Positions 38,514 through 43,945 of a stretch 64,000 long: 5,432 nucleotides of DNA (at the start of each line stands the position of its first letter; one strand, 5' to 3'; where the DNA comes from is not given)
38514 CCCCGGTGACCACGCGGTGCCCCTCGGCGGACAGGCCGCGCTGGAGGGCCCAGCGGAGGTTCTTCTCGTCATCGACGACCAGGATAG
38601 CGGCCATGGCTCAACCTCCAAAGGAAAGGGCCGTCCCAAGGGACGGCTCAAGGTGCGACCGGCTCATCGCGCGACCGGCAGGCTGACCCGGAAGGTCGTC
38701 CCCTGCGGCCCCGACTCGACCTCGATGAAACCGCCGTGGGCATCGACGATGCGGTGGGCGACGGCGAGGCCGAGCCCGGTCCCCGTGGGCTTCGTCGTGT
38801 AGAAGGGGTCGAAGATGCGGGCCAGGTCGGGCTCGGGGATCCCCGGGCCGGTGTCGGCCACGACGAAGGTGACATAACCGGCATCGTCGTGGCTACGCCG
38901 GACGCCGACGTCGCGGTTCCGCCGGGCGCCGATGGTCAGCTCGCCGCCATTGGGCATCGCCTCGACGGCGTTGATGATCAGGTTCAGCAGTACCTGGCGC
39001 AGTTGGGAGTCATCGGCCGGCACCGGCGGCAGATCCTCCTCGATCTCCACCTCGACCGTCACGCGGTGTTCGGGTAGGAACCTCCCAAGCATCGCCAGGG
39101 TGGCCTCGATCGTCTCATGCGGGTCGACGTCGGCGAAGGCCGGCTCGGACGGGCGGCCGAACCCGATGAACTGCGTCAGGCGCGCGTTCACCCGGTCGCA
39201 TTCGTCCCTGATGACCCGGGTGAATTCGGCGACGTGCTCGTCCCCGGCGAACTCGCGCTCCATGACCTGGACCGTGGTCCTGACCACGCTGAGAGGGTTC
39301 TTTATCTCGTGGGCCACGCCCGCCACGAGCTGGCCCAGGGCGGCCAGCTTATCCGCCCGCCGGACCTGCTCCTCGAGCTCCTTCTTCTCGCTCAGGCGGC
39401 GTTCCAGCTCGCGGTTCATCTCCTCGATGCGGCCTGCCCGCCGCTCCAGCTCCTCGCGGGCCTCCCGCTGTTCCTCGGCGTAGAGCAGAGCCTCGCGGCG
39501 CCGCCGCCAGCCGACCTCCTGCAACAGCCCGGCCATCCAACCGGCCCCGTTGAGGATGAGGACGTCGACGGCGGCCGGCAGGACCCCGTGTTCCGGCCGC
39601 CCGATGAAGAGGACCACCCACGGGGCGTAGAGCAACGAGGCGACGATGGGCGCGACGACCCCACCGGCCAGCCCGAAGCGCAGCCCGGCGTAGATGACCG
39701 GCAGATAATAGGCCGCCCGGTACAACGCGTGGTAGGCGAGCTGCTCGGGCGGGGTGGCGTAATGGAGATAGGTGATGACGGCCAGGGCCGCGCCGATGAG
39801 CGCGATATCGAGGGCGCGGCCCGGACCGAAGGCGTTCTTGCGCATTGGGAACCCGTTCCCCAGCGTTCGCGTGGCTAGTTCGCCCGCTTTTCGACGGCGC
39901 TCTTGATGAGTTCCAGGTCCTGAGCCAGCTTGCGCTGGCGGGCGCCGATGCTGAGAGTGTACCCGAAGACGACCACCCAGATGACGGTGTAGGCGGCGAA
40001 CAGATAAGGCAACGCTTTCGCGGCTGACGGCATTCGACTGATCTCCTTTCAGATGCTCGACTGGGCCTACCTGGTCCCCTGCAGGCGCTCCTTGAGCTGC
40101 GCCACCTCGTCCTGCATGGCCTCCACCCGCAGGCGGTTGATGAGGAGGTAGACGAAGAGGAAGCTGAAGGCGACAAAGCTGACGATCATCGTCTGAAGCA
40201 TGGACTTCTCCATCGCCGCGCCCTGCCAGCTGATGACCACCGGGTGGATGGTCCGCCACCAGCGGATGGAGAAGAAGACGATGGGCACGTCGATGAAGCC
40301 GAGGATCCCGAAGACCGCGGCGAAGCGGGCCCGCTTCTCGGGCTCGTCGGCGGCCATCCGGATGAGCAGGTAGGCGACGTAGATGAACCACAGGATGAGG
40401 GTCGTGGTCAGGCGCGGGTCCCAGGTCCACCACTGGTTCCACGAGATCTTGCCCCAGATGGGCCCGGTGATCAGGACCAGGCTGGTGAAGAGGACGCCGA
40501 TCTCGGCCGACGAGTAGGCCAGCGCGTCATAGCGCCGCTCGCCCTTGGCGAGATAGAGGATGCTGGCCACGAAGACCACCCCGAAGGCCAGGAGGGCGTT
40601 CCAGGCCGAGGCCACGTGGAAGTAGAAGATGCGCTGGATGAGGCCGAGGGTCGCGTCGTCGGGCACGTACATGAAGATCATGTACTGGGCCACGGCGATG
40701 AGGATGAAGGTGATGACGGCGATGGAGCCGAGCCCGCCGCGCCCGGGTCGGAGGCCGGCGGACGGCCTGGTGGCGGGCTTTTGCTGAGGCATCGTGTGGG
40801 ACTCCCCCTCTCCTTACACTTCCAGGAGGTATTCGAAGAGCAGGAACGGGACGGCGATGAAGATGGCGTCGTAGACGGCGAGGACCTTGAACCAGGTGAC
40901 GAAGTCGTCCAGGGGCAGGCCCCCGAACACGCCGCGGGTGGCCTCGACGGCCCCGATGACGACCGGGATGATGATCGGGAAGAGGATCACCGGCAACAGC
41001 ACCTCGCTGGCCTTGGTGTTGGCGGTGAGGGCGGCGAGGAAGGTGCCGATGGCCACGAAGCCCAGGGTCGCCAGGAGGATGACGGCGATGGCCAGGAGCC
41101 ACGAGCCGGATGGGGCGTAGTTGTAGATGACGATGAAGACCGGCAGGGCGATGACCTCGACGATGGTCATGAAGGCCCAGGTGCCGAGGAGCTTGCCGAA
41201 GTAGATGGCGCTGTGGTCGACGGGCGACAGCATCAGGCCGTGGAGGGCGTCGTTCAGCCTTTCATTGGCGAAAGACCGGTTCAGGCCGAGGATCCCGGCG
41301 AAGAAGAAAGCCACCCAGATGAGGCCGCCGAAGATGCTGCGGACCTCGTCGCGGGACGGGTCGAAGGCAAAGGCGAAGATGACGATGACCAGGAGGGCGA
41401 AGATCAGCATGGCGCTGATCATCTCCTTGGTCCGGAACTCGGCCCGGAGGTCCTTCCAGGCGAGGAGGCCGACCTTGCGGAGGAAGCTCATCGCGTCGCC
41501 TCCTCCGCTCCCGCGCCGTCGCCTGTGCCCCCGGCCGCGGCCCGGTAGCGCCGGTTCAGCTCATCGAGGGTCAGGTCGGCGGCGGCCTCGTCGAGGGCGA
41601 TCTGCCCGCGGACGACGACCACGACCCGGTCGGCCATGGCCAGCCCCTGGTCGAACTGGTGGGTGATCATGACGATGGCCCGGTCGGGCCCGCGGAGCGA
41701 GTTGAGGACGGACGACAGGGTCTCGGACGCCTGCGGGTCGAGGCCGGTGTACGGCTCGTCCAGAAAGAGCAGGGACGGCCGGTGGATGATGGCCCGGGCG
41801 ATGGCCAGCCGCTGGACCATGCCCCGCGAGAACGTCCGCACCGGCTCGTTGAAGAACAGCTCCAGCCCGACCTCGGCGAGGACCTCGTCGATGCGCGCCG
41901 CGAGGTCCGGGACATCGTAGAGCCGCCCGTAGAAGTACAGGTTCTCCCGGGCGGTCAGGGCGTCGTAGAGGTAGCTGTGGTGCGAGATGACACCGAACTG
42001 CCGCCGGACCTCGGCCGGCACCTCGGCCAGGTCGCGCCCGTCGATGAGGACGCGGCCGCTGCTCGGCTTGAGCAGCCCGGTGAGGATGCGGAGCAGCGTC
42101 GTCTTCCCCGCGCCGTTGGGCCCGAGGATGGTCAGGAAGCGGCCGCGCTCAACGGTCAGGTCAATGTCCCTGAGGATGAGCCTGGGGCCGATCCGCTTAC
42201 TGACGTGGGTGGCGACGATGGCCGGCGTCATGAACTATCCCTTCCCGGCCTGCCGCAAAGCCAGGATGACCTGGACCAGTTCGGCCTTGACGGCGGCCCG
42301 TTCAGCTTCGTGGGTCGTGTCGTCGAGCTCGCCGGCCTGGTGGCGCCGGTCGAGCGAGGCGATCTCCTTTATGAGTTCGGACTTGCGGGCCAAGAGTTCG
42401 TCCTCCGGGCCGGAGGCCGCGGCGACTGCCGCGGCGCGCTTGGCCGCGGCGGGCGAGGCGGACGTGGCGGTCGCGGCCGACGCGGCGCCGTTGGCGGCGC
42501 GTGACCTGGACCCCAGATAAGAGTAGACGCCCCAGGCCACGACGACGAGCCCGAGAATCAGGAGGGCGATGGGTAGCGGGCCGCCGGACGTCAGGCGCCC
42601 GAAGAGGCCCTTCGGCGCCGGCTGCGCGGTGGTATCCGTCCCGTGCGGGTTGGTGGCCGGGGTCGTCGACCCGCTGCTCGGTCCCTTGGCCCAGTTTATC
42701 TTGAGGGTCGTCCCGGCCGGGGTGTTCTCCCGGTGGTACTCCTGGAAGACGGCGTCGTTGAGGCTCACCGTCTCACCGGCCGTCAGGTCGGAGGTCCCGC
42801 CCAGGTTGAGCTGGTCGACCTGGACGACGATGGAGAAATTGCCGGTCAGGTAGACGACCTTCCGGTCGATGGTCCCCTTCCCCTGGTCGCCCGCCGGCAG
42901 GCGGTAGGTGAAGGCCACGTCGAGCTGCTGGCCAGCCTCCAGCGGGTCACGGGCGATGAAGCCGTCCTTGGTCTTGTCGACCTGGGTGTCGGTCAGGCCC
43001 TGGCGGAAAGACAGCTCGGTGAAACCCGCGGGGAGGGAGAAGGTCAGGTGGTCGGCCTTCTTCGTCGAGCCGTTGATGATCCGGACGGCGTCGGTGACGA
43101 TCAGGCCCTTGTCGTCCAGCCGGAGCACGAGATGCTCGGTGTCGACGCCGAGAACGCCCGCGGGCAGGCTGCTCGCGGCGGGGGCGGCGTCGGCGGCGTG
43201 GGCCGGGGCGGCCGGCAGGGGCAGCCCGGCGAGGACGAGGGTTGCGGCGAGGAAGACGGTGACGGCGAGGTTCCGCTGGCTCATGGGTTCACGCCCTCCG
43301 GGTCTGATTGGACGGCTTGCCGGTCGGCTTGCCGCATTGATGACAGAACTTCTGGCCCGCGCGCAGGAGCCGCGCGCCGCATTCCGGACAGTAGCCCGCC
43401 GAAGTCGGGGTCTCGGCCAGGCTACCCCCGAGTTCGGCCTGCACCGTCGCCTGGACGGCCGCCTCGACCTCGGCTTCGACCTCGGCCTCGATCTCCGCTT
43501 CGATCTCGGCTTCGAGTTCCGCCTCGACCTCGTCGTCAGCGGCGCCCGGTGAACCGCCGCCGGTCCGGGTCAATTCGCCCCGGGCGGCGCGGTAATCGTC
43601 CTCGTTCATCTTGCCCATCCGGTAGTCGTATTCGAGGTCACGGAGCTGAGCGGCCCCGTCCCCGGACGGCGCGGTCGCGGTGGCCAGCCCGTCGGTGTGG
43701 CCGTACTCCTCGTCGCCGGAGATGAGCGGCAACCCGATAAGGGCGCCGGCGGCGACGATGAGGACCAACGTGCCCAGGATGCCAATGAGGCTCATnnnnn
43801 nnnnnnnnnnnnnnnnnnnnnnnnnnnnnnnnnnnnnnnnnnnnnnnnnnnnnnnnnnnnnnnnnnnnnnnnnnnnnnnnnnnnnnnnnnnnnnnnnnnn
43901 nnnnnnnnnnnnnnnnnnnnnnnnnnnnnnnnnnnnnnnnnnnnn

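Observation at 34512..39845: Sigma-54 promoter plus NtrC-type two-component pair controlling an uncharacterised four-gene envelope operon (best candidate for a new system)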

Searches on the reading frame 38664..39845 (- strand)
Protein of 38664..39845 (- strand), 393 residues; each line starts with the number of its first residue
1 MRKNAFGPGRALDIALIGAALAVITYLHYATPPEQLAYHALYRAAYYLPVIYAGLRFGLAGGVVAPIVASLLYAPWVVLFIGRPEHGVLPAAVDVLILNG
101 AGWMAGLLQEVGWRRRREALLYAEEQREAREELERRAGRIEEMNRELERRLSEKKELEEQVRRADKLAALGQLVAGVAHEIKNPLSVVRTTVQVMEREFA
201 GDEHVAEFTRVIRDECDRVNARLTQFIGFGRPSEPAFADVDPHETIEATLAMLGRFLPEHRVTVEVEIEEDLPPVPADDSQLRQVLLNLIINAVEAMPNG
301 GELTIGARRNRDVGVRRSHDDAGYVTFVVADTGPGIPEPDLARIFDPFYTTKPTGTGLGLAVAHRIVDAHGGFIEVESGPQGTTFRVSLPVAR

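Call 3: search_protein_families(library=pfam, proteins=[window:38664-39845:-], max_evalue=0.01)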
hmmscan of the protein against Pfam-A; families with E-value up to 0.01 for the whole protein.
window:38664-39845:- (393 aa): 4 families
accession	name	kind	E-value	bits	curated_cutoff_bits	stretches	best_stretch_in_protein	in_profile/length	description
PF02518.31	HATPase_c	-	8.6e-28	97.4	26.4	1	278-392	2-110/111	Histidine kinase-, DNA gyrase B-, and HSP90-like ATPase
PF00512.31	HisKA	-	2.4e-13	50.4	26.9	1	170-231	2-62/66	His Kinase A (phospho-acceptor) domain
PF13581.12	HATPase_c_2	-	2.3e-05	24.9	27.4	1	306-388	49-126/127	Histidine kinase-like ATPase domain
PF10090.15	HPTransfase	-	0.00051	20.2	22.9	1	283-311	33-61/123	Histidine phosphotransferase C-terminal domain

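Call 7: search_protein_families(library=ncbifam, proteins=[window:38664-39845:-], max_evalue=0.01)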
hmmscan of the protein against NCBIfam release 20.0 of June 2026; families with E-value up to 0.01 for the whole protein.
window:38664-39845:- (393 aa): 82 families (the best 25 are shown)
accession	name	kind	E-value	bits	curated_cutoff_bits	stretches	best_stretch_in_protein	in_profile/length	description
NF008468.0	PRK11360.1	equivalog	1.4e-73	248.3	646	1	151-392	377-609/616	two-component system sensor histidine kinase AtoS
NF007688.0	PRK10364.1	equivalog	7.8e-58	196.3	479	1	149-392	219-452/460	two-component system sensor histidine kinase ZraS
NF010411.0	PRK13837.1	equivalog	9.3e-51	172.8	647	1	147-391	427-675/828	two-component system VirA-like sensor kinase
NF052574.1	HisKinEspCMyxo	equivalog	2.4e-41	141.7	1200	1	148-392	395-638/785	serine histidine kinase EspC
NF046020.1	HisKinCckABruc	equivalog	2.4e-41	141.5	1000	1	151-390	461-706/868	cell cycle histidine kinase CckA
NF038348.1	T2SS_HK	subfamily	2.2e-40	138.6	450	2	218-391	410-573/574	histidine kinase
NF046026.1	HisKinCckACaul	equivalog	2e-39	135.3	1000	1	151-392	283-533/678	cell cycle histidine kinase CckA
NF052573.1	HisKinEspAMyxo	equivalog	9.6e-39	133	1400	1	148-392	362-612/755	serine histidine kinase EspA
NF047466.1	hybrid_RR_LvrB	exception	1.6e-37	129.5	500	1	139-391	121-376/377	hybrid histidine kinase/response regulator LvrB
NF008293.1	PRK11073.1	equivalog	2.2e-37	129.1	240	1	151-392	111-348/349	nitrogen regulation protein NR(II)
NF053867.1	SprKinKinDBac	equivalog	1.3e-36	126.2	775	1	154-392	270-498/500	sporulation kinase KinD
NF010076.0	PRK13557.1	subfamily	1.4e-35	122.7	631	1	151-392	144-395/540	histidine kinase famiy protein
NF046044.1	PnpS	equivalog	5.2e-34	117.9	400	1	173-390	173-390/390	two-component system histidine kinase PnpS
NF047497.1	HK_LIC_12097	equivalog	1.8e-32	112.5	500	1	151-391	131-366/367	LIC_12097 family sensor histidine kinase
NF006800.0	PRK09303.1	equivalog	1.8e-31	109.5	342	1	113-393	99-379/383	histidine kinase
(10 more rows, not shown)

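Call 81: search_protein_families(library=pfam, alignment_id=A7, max_evalue=0.001)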
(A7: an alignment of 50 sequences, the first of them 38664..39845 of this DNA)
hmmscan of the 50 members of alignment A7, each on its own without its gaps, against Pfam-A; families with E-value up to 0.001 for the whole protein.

A. member 1, window:38664-39845:- (393 aa): 4 families
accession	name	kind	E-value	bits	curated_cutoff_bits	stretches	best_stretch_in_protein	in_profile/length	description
PF02518.31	HATPase_c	-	8.6e-28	97.4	26.4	1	278-392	2-110/111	Histidine kinase-, DNA gyrase B-, and HSP90-like ATPase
PF00512.31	HisKA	-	2.4e-13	50.4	26.9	1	170-231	2-62/66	His Kinase A (phospho-acceptor) domain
PF13581.12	HATPase_c_2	-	2.3e-05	24.9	27.4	1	306-388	49-126/127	Histidine kinase-like ATPase domain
PF10090.15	HPTransfase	-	0.00051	20.2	22.9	0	283-311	33-61/123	Histidine phosphotransferase C-terminal domain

B. families by the number of members that match (of 50 scanned): 16 families
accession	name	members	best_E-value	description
PF00512.31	HisKA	47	1.5e-19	His Kinase A (phospho-acceptor) domain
PF02518.31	HATPase_c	44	2.6e-31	Histidine kinase-, DNA gyrase B-, and HSP90-like ATPase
PF13493.11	DUF4118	40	2.6e-10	Domain of unknown function (DUF4118)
PF05231.19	MASE1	19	4.8e-07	MASE1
PF13581.12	HATPase_c_2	11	8.2e-07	Histidine kinase-like ATPase domain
PF14501.12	HATPase_c_5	10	8.5e-08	GHKL domain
PF10090.15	HPTransfase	10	3.9e-05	Histidine phosphotransferase C-terminal domain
PF00989.32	PAS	8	2.6e-14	PAS fold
PF13426.13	PAS_9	7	6.8e-11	PAS domain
PF13188.13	PAS_8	6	3.5e-06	PAS domain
PF08448.16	PAS_4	5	4.7e-14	PAS fold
PF13589.12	HATPase_c_3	3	6.9e-05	Histidine kinase-, DNA gyrase B-, and HSP90-like ATPase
PF13596.12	PAS_10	2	2.7e-06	PAS domain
PF09515.15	Thia_YuaJ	2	0.00042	Thiamine transporter protein (Thia_YuaJ)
PF12822.12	ECF_trnsprt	1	4.1e-05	ECF transporter, substrate-specific component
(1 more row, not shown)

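Call 84: search_protein_families(library=padloc, proteins=[window:38664-39845:-], max_evalue=0.001)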
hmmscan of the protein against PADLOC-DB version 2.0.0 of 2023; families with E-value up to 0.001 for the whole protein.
window:38664-39845:- (393 aa): 0 families

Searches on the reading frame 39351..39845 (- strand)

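Call 38: search_protein_families(library=pfam, proteins=[window:39351-39845:-], max_evalue=10)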
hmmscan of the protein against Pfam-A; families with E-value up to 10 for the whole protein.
seq(165 aa): 2 families
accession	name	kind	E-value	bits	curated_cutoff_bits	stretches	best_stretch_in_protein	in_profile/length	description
PF18415.6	HKR_ArcB_TM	-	0.27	12.3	27.3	1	63-81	41-59/75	Histidine kinase receptor ArcB trans-membrane domain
PF13493.11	DUF4118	-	1.4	9.1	28.4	1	18-74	5-59/107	Domain of unknown function (DUF4118)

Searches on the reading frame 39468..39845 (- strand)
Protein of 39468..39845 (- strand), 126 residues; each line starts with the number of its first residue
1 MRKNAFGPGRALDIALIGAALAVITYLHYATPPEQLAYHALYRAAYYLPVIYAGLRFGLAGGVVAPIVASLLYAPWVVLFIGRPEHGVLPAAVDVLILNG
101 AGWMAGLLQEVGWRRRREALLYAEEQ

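Call 69: find_homologous_proteins(query=window:39468-39845:-, max_evalue=0.001)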
Query seq(126 aa): 115 candidates shared short words with the query, none scored E <= 0.001.

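Call 77: search_protein_representatives(protein=window:39468-39845:-)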
Query: 126 residues. Proteins with E-value up to 0.001 (for the whole library): 571; up to 1e-10: 49; up to 1e-30: 1. The best 150 are listed.
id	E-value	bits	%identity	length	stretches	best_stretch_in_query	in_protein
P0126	1.4e-57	209.7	79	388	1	1-126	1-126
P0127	2.6e-19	86.0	51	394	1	16-119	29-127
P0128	5.9e-19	84.8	39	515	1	11-117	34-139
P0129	4.5e-18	82.0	43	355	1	10-117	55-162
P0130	8.1e-17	77.9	41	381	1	10-118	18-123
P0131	8.9e-17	77.8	44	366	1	13-125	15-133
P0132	1.1e-16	77.5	39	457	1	14-119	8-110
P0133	2.3e-16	76.4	33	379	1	10-123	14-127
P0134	2.8e-16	76.2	43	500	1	10-116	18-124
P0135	4.1e-16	75.6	44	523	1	8-111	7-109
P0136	6.6e-16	75.0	37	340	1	11-114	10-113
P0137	5.4e-15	72.0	47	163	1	19-119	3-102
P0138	7.0e-15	71.6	38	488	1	10-119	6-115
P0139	4.2e-14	69.1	37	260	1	16-121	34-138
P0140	5.1e-14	68.8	35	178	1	14-124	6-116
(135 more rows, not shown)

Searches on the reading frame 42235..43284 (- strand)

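Call 19: search_protein_families(library=pfam, proteins=[window:42235-43284:-], max_evalue=0.001)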
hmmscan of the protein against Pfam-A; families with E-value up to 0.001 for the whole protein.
window:42235-43284:- (349 aa): 0 families

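Call 38: search_protein_families(library=pfam, proteins=[window:42235-43284:-], max_evalue=10)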
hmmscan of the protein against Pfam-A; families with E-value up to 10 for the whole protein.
window:42235-43284:- (349 aa): 3 families
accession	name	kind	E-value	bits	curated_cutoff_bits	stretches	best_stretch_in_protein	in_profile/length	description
PF07860.16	CCD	-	0.075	13.5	25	1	206-288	4-82/130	WisP family C-Terminal Region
PF25078.1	DUF7801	-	0.094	13.3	33.2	1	279-340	44-108/155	Domain of unknown function (DUF7801)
PF21827.1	New_glue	-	1.7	8.9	31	1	241-281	4-44/94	New glue protein family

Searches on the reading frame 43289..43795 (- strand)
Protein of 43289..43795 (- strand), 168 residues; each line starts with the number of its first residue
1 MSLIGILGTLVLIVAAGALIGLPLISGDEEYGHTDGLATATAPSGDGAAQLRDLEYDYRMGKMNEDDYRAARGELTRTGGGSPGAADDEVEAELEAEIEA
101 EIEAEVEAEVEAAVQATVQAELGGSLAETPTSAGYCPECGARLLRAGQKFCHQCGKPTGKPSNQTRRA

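Call 19: search_protein_families(library=pfam, proteins=[window:43289-43795:-], max_evalue=0.001)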
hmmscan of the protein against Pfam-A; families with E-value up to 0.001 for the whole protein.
window:43289-43795:- (168 aa): 4 families
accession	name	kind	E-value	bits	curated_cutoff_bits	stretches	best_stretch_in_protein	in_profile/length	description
PF13240.11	Zn_Ribbon_1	-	1.8e-06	28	25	1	135-157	1-22/23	zinc-ribbon domain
PF13248.11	Zn_ribbon_3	-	2.4e-06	27.3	27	1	135-157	4-25/26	zinc-ribbon domain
PF12773.13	DZR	-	0.00021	21.8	27.3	1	129-157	8-33/45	Double zinc ribbon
PF18912.6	DZR_2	-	0.00029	21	27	1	130-159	18-47/56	Double zinc ribbon domain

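Call 38: search_protein_families(library=pfam, proteins=[window:43289-43795:-], max_evalue=10)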
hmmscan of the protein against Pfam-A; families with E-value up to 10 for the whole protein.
window:43289-43795:- (168 aa): 18 families
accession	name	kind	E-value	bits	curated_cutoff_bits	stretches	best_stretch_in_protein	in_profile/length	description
PF13240.11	Zn_Ribbon_1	-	1.8e-06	28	25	2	135-157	1-22/23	zinc-ribbon domain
PF13248.11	Zn_ribbon_3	-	2.4e-06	27.3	27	1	135-157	4-25/26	zinc-ribbon domain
PF12773.13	DZR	-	0.00021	21.8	27.3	1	129-157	8-33/45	Double zinc ribbon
PF18912.6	DZR_2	-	0.00029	21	27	1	130-159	18-47/56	Double zinc ribbon domain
PF06677.18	Auto_anti-p27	-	0.0021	18.6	24.1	1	135-155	17-40/40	Sjogren's syndrome/scleroderma autoantigen 1 (Autoantigen p27)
PF14803.11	Zn_ribbon_Nudix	-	0.007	16.7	25.6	2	149-158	1-10/34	Nudix N-terminal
PF24460.1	DUF7575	-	0.011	15.5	28.5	1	135-157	5-26/28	Domain of unknown function (DUF7575)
PF16919.11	PknG_rubred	-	0.013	15.9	28.5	2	147-165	35-53/74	Protein kinase G rubredoxin domain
PF14369.11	Zn_ribbon_19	-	0.08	13.5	30.8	0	127-141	15-29/35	zinc-ribbon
PF16947.10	Ferredoxin_N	-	0.12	12.9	25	1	49-76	13-41/65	N-terminal region of 4Fe-4S ferredoxin iron-sulfur binding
PF09297.16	Zn_ribbon_NUD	-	0.14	12.3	24.8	1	133-144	3-14/32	NADH pyrophosphatase zinc ribbon domain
PF03119.21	DNA_ligase_ZBD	-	0.18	12.2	25.8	1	136-145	2-11/27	NAD-dependent DNA ligase C4 zinc finger domain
PF14353.12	CpXC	-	0.23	11.9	25.4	1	104-144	8-48/121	CpXC protein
PF17283.8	Zn_ribbon_SprT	-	0.36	11.3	28.1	1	134-160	5-35/38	SprT-like zinc ribbon domain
PF10083.14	DUF2321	-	0.64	10.1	24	1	132-156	25-45/157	Uncharacterized protein conserved in bacteria (DUF2321)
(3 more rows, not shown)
